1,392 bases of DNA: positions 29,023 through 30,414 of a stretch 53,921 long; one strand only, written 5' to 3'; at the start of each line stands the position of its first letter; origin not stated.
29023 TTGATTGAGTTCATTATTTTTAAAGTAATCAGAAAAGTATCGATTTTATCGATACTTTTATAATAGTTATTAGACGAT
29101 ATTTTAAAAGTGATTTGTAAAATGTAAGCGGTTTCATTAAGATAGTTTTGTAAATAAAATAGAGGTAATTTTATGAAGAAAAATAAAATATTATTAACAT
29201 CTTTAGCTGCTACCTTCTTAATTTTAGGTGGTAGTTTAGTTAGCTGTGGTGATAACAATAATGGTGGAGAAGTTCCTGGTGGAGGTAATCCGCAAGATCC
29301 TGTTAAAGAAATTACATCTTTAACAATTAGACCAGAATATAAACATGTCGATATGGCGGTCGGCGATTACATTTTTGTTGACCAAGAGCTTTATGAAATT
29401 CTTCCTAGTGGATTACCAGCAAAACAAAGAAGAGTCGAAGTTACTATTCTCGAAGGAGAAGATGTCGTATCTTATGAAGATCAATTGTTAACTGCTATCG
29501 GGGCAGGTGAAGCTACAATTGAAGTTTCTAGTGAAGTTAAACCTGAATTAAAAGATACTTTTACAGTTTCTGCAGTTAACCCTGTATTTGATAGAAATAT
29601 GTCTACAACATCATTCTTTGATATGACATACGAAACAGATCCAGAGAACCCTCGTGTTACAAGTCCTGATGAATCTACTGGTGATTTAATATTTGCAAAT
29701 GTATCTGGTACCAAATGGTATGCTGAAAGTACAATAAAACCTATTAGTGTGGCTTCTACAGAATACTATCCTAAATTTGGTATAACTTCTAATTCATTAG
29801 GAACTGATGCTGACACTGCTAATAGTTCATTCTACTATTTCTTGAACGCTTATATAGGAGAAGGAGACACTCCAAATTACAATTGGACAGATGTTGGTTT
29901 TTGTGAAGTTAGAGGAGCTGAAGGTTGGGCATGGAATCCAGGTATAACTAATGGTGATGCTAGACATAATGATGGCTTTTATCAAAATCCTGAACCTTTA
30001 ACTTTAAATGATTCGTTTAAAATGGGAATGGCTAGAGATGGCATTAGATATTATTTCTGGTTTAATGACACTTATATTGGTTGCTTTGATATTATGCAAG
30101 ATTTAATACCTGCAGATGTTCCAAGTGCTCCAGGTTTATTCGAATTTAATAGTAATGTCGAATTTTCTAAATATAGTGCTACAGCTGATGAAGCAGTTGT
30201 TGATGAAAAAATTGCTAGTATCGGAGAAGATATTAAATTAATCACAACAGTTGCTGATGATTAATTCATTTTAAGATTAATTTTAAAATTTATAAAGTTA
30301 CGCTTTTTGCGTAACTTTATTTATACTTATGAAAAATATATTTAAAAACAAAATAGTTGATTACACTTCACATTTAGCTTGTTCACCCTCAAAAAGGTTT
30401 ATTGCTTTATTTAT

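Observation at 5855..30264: Mosaic paralog family of non-catalytic surface lipoproteins built from shuffled Big_2, LamG-like and CBM9-like modules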

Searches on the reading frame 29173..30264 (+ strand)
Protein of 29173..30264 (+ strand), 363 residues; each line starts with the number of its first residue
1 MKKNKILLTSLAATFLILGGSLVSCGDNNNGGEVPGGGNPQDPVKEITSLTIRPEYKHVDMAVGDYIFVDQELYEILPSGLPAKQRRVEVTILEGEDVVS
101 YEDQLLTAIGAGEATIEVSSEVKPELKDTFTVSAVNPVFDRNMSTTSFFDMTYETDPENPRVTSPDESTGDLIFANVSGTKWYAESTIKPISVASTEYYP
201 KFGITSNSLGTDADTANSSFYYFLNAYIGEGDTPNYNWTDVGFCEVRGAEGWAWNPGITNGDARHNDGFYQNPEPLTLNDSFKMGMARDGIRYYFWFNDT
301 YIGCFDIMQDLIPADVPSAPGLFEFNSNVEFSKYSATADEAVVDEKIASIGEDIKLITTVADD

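Call 7: search_protein_families(library=pfam, proteins=[window:29173-30264:+], max_evalue=0.1)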
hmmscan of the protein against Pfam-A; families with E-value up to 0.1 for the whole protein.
window:29173-30264:+ (363 aa): 0 families

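Call 17: find_homologous_proteins(query=window:29173-30264:+)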
Query window:29173-30264:+ (363 aa): 9 proteins with E <= 0.001 among 3040 candidates.
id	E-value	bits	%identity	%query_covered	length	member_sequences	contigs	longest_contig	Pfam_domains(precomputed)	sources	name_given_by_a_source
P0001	1.4e-239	812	98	100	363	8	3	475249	-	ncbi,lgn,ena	-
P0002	4.9e-92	327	49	87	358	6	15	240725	-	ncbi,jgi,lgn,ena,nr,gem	ncbi:MAG TPA: hypothetical protein DEA28_03305 [Firmicutes bacterium]|nr:hypothetical protein [Bacil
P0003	5.2e-62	228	37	95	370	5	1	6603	-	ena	-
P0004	7.9e-61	224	38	99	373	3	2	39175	-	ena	-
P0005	8.1e-60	221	39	84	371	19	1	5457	-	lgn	-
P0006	9.7e-60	221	37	95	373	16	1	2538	-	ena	-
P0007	3.2e-46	176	37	85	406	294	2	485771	-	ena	-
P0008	4.9e-44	169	33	96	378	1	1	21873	-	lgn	-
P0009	1.0e-42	165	33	96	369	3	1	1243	-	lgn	-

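Call 29: find_encoding_contigs(protein=P0002, flank=10000, max_places=3)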
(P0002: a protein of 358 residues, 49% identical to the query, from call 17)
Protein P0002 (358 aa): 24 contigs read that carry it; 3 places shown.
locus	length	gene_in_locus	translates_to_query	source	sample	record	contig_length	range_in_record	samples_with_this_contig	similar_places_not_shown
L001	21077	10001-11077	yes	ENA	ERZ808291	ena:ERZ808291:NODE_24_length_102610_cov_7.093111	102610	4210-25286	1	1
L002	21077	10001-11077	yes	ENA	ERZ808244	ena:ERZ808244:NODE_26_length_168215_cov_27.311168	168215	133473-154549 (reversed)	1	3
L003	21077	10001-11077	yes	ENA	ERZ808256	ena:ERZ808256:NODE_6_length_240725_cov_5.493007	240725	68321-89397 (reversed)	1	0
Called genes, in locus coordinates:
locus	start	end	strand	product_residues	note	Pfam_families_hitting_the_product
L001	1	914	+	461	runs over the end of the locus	PF09823:DUF2357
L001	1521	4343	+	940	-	-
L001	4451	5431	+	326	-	PF00356:LacI, PF13407:Peripla_BP_4 (weak), PF13377:Peripla_BP_3 (weak)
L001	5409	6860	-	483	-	PF01554:MatE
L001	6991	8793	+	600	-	PF03629:SASA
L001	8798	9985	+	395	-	PF04616:Glyco_hydro_43, PF22847:Glyco_hydro_43_rel (weak), PF04616:Glyco_hydro_43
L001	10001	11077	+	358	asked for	-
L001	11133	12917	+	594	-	PF13472:Lipase_GDSL_2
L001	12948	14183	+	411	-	PF06271:RDD (faint)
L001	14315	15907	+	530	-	PF01547:SBP_bac_1 (weak)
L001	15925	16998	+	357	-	PF00528:BPD_transp_1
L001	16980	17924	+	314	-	PF00528:BPD_transp_1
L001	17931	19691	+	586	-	PF02837:Glyco_hydro_2_N, PF22666:Glyco_hydro_2_N2 (faint), PF00703:Glyco_hydro_2, PF02836:Glyco_hydro_2_C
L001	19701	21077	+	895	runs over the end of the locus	PF00005:ABC_tran, PF03215:Rad17 (weak), PF00005:ABC_tran, PF17912:OB_MalK (faint)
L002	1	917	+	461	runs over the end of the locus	PF09823:DUF2357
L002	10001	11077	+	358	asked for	-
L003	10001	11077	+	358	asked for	-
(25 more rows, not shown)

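Call 51: predict_structure(alignment_id=A2)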
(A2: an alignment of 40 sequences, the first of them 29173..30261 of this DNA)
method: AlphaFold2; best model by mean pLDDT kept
length: 363 residues; sequences in the alignment: 40
mean_pLDDT: 90.3   pTM: 0.81
mean pLDDT of the five models: 90.3, 89.9, 89.7, 89.2, 89.2
residues with pLDDT >= 90: 299; 70-90: 23; 50-70: 10; < 50: 31
segments of 3 or more residues with pLDDT < 50: 1-15, 17-27, 29-31
pLDDT, mean of each block of 10 residues (from residue 1): 41 46 46 53 88 97 94 96 96 98 97 98 98 97 92 93 92 97 99 95 94 89 96 92 96 95 97 98 99 98 98 96 97 98 98 97 87
secondary structure, 60 per line:
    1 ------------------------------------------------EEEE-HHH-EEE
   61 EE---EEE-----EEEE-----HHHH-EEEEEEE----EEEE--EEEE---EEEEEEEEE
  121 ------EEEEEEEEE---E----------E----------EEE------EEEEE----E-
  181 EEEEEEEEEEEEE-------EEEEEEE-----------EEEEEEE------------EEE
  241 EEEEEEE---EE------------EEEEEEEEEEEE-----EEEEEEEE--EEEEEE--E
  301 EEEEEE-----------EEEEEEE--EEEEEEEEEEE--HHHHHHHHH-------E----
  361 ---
elements in order: E49-52 E58-62 E66-68 E74-77 H83-86 E88-94 E99-102 E105-108 E112-120 E127-135 E161-163 E170-174 E181-193 E201-207 E219-225 E238-247 E265-276 E282-289 E292-297 E300-306 E318-324 E327-337 H340-348
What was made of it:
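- On Big_2 (PF02368): C's Ig-like domain has no Pfam hit and is supported only by the model (calls 7, 51).
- Fold: high-confidence model of C (pLDDT 90.3, pTM 0.81, call 51) with a ConA-like fold. The model shows a well-folded domain (call 51).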

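Call 56: fold_search(model_id=the predicted structure, library=pdb)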
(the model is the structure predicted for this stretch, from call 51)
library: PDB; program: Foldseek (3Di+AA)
matches with E <= 10: 1601; with E <= 0.001: 165
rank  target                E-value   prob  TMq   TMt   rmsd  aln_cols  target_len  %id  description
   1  3fby_A                2.7e-07  1.00  0.33  0.24   7.1       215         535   12  The crystal structure of the signature domain of cartilage oligomeric matrix protein. (released 2009-06-23)
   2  4b1m_B                1.3e-06  1.00  0.32  0.66   4.3       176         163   12  CARBOHYDRATE BINDING MODULE CBM66 FROM BACILLUS SUBTILIS (released 2012-12-12)
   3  4azz_A                1.4e-06  1.00  0.31  0.61   4.7       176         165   12  Carbohydrate binding module CBM66 from Bacillus subtilis (released 2012-07-25)
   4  4b1m_A                1.6e-06  1.00  0.32  0.66   4.1       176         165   12  CARBOHYDRATE BINDING MODULE CBM66 FROM BACILLUS SUBTILIS (released 2012-12-12)
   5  4b1m_C                1.8e-06  1.00  0.31  0.63   4.5       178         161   13  CARBOHYDRATE BINDING MODULE CBM66 FROM BACILLUS SUBTILIS (released 2012-12-12)
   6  1yo8_A                2.6e-06  1.00  0.33  0.20   6.4       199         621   14  Structure of the C-terminal domain of human thrombospondin-2 (released 2005-09-27)
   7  6kcv_A                3.6e-06  1.00  0.34  0.47   6.1       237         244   12  Structure of alginate lyase Aly36B mutant K143A/Y185A in complex with alginate tetrasaccharide (released 2020-06-24)
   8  6kcw                  5.2e-06  1.00  0.31  0.42   5.8       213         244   13  Structure of alginate lyase Aly36B (released 2020-06-24)
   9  4b1l                  5.5e-06  1.00  0.32  0.66   4.1       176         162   12  CARBOHYDRATE BINDING MODULE CBM66 FROM BACILLUS SUBTILIS (released 2012-12-12)
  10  7r3t_B                5.5e-06  1.00  0.23  0.43  13.8       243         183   14  Crystal structure of the Dimeric C-terminal Big_2-CBM56 domains from Paenibacillus illinoisensis (Bacillus circulans I (released 2023-02-22)
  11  5ho0                  1.1e-05  1.00  0.28  0.15  21.5       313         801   12  Crystal structure of AbnA (closed conformation), a GH43 extracellular arabinanase from Geobacillus stearothermophilus (released 2017-02-01)
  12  3o12                  1.1e-05  1.00  0.30  0.55  13.0       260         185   13  The crystal structure of a functionally unknown protein from Saccharomyces cerevisiae. (released 2010-09-15)
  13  7quz_AAA              1.1e-05  1.00  0.22  0.41  13.4       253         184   14  Crystal structure of the SeMet octameric C-terminal Big_2-CBM56 domains from Paenibacillus illinoisensis (Bacillus c (released 2023-02-01)
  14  6kzk_A                1.7e-05  1.00  0.31  0.44   5.8       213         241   12  Structure of alginate lyase Aly36B mutant K143A/M171A in complex with alginate trisaccharide (released 2020-09-23)
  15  1ux6                  2.4e-05  1.00  0.32  0.34   6.6       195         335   12  Structure of a thrombospondin C-terminal fragment reveals a novel calcium core in the type 3 repeats (released 2004-03-18)
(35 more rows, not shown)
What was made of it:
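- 29317..29577 (+): C aa 49-135: Ig-like beta domain (no Pfam hit). AlphaFold model, strands 49-135, pLDDT above 90 (call 51); Foldseek hits to Big_2-CBM56 tandems (call 56)
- On Concanavalin A-like lectin/glucanase superfold: 165 PDB matches at E<=1e-3, and nearly all of the top 50 are ConA-like (CBM66, thrombospondin C-terminal domain, galectins, PL7/18/36, GH16) (calls 51, 56).
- Closest known: CBM66. Same: It is the best compact structural match (E 1.3e-6, TM 0.66 normalised to the target, call 56).
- Closest known: Surface glycan-binding proteins of Bacteroidota PULs. Same: A Foldseek hit exists at E 4e-5 (call 56).
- Other matches are thrombospondin/COMP lectin-like domains, galectins, a levan-utilisome surface glycan-binding protein, and a Big_2-CBM56 tandem (call 56). 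The ConA-like fold also houses catalytic families (GH16, PL7, PL18, PL36), and these appear among the Foldseek hits at similar E-values (call 56). Foldseek lists PL36, PL7 and PL18 alginate lyases, GH16 carrageenase and a xyloglucan hydrolase at E 1e-5 to 1e-6, comparable to the CBM66 hits (call 56). TM-scores to the catalytic families are lower (0.31-0.47) than to CBM66 (0.66), and identity is 14% or less (call 56). Foldseek also hits the S. epidermidis Aap A domain and the YwfG cell-surface protein (call 56).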

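Call 65: find_related_loci(query=A5, collection=genome_contigs, flank=8000)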
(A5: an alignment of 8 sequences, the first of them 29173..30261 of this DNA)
Query A5 (363 aa) in genome_contigs; peptide patterns used: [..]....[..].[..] (x = any residue, [..] = any of these).
49 stretches matched a pattern; 6 encode a relative of the query (tblastn E <= 1e-3); 6 distinct loci.
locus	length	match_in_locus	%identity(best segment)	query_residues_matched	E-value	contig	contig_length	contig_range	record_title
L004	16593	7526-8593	43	7-363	1e-82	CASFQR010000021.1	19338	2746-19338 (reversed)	uncultured bacterium isolate T20_L4_324324_idba_bin.108 genome assembly, contig: T20_L4_324324_idba_bin.108.fa_scaffold_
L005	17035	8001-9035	42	7-352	5e-81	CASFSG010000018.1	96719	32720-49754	uncultured bacterium isolate CO.B31.metabat-bins.33 genome assembly, contig: CO.B31.metabat-bins.33.fa_k141_16379730, wh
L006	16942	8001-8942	49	47-363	2e-91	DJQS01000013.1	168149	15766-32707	MAG TPA_asm: Bacillales bacterium UBA6380 UBA6380_contig_415, whole genome shotgun sequence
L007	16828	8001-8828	34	81-352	4e-42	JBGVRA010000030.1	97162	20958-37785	MAG: Anaeroplasmataceae bacterium isolate fecal_MAG_151 fecal_MAG_151_contig_0030, whole genome shotgun sequence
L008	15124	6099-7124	34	21-352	5e-41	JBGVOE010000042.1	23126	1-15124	MAG: Anaeroplasmataceae bacterium isolate fecal_MAG_218 fecal_MAG_218_contig_0042, whole genome shotgun sequence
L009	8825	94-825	32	97-334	2e-35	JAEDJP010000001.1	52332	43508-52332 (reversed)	MAG: Bacilli bacterium isolate MAG191 NODE_463_length_52332_cov_5.602942, whole genome shotgun sequence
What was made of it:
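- Organism identity and the lack of a cell wall are inferred only from the record titles of relatives (call 65).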

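Call 86: search_protein_families(library=ncbifam, proteins=[window:29173-30264:+], max_evalue=0.00001)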
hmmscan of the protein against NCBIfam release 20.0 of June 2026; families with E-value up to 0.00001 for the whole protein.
window:29173-30264:+ (363 aa): 0 families

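Call 87: list_cluster_members(proteins=[P0002, P0048, P0015, P0026, P0007, P0012])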
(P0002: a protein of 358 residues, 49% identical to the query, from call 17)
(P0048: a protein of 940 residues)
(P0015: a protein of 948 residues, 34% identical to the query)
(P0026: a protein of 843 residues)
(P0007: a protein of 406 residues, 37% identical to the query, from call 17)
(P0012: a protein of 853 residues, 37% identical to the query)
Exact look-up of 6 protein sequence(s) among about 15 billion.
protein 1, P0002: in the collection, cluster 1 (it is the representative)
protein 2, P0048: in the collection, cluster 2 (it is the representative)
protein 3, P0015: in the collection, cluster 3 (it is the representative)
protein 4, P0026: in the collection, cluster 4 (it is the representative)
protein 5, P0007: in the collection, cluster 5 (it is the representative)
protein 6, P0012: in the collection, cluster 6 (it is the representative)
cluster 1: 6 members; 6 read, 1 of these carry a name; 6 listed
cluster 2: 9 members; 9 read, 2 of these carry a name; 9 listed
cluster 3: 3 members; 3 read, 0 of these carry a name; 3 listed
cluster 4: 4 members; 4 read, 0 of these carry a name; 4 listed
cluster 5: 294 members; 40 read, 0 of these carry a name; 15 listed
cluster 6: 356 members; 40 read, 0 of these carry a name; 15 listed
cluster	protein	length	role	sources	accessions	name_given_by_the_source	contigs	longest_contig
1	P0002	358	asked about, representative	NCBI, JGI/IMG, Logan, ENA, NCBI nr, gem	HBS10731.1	MAG TPA: hypothetical protein DEA28_03305 [Firmicutes bacterium] | hypothetical protein [Bacillota bacterium]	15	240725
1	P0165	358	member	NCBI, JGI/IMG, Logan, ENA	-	-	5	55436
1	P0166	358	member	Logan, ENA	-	-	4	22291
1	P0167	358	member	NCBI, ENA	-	-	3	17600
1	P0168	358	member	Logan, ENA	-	-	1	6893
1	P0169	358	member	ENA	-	-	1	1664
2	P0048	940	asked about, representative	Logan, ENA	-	-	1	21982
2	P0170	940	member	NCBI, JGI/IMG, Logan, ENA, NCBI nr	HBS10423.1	MAG TPA: hypothetical protein DEA28_01645 [Firmicutes bacterium] | hypothetical protein [Bacillota bacterium]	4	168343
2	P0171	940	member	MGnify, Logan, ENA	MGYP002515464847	FL=1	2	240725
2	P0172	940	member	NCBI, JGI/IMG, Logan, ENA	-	-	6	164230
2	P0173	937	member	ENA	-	-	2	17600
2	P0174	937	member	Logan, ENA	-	-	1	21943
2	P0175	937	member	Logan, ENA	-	-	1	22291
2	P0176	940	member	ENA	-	-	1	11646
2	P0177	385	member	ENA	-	-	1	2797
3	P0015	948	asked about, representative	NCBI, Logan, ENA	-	-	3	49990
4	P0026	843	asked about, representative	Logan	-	-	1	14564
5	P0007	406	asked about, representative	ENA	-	-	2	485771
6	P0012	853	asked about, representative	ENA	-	-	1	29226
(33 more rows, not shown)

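Call 89: find_encoding_contigs(protein=P0007, flank=8000, max_places=2)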
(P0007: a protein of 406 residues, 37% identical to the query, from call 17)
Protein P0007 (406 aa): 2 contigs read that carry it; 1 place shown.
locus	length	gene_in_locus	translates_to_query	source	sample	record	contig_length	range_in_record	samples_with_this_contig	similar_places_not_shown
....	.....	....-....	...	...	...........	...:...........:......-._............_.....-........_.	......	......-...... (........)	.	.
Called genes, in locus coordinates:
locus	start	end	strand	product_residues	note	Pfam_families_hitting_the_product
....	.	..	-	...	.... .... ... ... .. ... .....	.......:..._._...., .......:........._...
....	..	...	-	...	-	-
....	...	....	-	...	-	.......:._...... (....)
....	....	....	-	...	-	-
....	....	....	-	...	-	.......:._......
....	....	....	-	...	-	-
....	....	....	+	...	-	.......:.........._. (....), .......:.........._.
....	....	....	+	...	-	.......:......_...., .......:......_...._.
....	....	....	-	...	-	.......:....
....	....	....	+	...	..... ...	-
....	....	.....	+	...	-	-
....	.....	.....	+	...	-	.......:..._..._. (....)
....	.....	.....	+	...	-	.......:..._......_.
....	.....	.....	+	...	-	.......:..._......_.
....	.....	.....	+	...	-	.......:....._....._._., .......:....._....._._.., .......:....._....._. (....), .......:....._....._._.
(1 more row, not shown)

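Call 90: find_encoding_contigs(protein=P0008, flank=8000, max_places=2)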
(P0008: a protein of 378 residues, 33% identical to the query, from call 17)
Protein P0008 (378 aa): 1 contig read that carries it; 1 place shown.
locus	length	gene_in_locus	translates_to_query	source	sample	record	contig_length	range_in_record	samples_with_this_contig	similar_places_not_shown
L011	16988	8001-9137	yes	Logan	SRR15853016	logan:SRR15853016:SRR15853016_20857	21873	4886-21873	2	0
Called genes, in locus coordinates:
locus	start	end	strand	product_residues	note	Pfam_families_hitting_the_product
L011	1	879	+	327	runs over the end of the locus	PF00657:Lipase_GDSL, PF13472:Lipase_GDSL_2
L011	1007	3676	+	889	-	PF02368:Big_2, PF21461:HL_N-beta (faint), PF26182:Ig_NUP210_5th (faint), PF02368:Big_2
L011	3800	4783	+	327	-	PF00356:LacI, PF13407:Peripla_BP_4, PF13377:Peripla_BP_3 (weak)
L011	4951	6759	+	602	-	PF03629:SASA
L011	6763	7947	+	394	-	PF04616:Glyco_hydro_43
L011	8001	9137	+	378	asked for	-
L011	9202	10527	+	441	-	PF06271:RDD (faint)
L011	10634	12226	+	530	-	-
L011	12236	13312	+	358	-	PF00528:BPD_transp_1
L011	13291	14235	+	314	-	PF00528:BPD_transp_1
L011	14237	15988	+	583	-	PF02837:Glyco_hydro_2_N, PF22666:Glyco_hydro_2_N2, PF00703:Glyco_hydro_2, PF02836:Glyco_hydro_2_C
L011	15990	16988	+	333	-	?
